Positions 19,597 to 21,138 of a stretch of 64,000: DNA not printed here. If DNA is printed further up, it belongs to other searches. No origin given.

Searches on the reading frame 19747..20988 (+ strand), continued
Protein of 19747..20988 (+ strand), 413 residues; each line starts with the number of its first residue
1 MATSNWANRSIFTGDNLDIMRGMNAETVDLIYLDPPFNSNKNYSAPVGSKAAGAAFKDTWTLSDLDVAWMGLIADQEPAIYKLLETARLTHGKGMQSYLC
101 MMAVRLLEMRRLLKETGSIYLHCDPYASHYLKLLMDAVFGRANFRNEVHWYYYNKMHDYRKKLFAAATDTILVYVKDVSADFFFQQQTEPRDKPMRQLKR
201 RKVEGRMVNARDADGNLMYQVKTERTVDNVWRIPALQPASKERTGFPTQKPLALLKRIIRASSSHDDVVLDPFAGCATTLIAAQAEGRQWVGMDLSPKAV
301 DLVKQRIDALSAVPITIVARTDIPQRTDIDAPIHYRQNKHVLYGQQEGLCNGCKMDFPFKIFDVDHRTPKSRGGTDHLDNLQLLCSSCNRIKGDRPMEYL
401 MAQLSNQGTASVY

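Call 86: search_dna_similar(query=window:19747-20988:+, collection=plasmids, mode=protein, max_evalue=1e-20, max_rows=12)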
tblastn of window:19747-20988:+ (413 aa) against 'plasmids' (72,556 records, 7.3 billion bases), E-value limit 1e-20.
Records with a match: 42; places in all: 43; records where one place covers at least 80% of the query: 0.
Best place of each record, by identity: <60% 42.
By first word of the organism name: Enterococcus 4; Lacticaseibacillus 4; Arthrobacter 2; Xanthobacter 2; Novosphingobium 2; Sinorhizobium 2; Paenarthrobacter 2; Mesorhizobium 2; Phaeobacter 2; Candidatus 1; and 19 more.
By predicted mobility (MOB-suite, as given by PLSDB): conjugative 18; non-mobilizable 18; mobilizable 6.
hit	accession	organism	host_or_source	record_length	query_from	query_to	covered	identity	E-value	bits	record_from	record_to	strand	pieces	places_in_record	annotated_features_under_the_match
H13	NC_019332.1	Arthrobacter sp. J3.53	heavy aromatic hydrocarbon contaminated ...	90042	20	322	73%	44.7%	1e-72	254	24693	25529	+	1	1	DNA methyltransferase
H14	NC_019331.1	Arthrobacter sp. J3.40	heavy aromatic hydrocarbon contaminated ...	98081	20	322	73%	44.7%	1e-72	254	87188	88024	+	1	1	DNA methyltransferase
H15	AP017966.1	Candidatus Megaera polyxenophila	-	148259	11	307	72%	38.6%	3e-53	198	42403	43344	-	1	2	adenine specific DNA methylase Mod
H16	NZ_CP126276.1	Curtobacterium sp. MCBD17_003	-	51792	4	312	75%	36.8%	5e-48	182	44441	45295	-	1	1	site-specific DNA-methyltransferase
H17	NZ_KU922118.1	Ancylobacter novellus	-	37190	14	315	73%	37.4%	4e-49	186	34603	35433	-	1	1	DNA methyltransferase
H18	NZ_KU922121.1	Xanthobacter flavus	-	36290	14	315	73%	37.3%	1e-40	193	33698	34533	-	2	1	site-specific DNA-methyltransferase | DNA methyltransferase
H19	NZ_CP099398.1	Rhizobium sp. Pop5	Phaseolus vulgaris,Cell culture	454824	11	325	76%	35.6%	5e-60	218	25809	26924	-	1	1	DNA methyltransferase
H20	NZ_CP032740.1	Enterococcus casseliflavus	Homo sapiens,bile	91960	4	307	74%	35.4%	7e-43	167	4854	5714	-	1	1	site-specific DNA-methyltransferase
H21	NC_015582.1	Novosphingobium sp. PP1Y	-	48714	28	314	67%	38.0%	1e-41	197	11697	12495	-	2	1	none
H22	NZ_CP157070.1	Nitrosomonas europaea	cell culture,river sludge effuent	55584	6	312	74%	33.5%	9e-34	141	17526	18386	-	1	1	site-specific DNA-methyltransferase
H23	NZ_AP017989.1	Aminobacter sp. SS-2016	Lotus japoicus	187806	5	307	73%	33.1%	2e-35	145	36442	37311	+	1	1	site-specific DNA-methyltransferase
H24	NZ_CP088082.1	Ideonella dechloratans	Cell culture,Activated sludge, ...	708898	11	310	73%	33.3%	5e-43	168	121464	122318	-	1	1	site-specific DNA-methyltransferase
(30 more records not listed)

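Call 102: find_encoding_contigs(protein=P0315, flank=4000, max_places=1)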
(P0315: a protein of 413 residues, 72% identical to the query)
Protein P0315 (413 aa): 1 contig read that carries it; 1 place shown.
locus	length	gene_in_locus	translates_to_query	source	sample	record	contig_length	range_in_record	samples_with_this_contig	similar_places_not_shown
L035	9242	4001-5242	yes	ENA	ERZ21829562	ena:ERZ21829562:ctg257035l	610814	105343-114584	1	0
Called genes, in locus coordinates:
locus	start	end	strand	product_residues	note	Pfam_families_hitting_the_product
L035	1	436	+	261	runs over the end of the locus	PF00378:ECH_1, PF16113:ECH_2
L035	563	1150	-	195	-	-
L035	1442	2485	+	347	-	-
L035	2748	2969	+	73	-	-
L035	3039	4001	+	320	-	PF12760:Zn_ribbon_IS1595 (weak), PF12762:DDE_Tnp_IS1595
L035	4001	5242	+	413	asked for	PF01555:N6_N4_Mtase, PF01844:HNH, PF14279:HNH_5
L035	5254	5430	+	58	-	-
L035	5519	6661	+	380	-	-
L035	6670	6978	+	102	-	PF09723:Zn_ribbon_8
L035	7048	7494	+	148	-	-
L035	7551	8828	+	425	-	PF07690:MFS_1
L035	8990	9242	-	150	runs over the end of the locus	PF00903:Glyoxalase, PF13669:Glyoxalase_4, PF18029:Glyoxalase_6 (weak)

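Call 103: find_encoding_contigs(protein=P0319, flank=4000, max_places=1)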
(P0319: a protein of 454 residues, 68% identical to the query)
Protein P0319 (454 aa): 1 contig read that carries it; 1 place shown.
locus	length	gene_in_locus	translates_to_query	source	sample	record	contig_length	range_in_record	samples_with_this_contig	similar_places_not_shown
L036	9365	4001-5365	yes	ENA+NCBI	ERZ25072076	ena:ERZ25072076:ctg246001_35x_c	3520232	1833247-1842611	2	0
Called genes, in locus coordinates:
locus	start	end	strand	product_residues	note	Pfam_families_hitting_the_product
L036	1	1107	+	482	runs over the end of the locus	PF00171:Aldedh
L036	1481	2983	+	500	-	PF03453:MoeA_N, PF00994:MoCF_biosynth, PF03454:MoeA_C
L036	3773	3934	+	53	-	-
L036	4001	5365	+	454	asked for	PF03602:Cons_hypoth95 (faint), PF01555:N6_N4_Mtase, PF01844:HNH, PF13395:HNH_4 (faint), PF14279:HNH_5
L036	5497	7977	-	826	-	PF13414:TPR_11 (weak), PF13432:TPR_16 (weak), PF00515:TPR_1 (weak), PF13414:TPR_11 (weak), PF00515:TPR_1 (weak), PF13414:TPR_11, PF00515:TPR_1, PF13414:TPR_11, +21 more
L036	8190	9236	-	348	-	PF00496:SBP_bac_5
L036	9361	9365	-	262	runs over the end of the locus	PF01061:ABC2_membrane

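Call 105: find_encoding_contigs(protein=P0313, flank=4000, max_places=1)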
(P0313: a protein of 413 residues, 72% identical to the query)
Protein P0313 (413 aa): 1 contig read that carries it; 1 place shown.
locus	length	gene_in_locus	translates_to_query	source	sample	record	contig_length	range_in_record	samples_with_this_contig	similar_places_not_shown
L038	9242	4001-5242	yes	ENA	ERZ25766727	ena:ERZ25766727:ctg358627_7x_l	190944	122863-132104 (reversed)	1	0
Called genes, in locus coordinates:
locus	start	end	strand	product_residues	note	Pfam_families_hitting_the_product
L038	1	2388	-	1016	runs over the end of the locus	PF02687:FtsX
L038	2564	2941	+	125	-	PF05942:PaREP1 (weak)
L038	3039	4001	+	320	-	PF12760:Zn_ribbon_IS1595 (faint), PF12762:DDE_Tnp_IS1595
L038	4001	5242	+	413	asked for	PF01555:N6_N4_Mtase, PF01844:HNH, PF14279:HNH_5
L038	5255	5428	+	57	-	-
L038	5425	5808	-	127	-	-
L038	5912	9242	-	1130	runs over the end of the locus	-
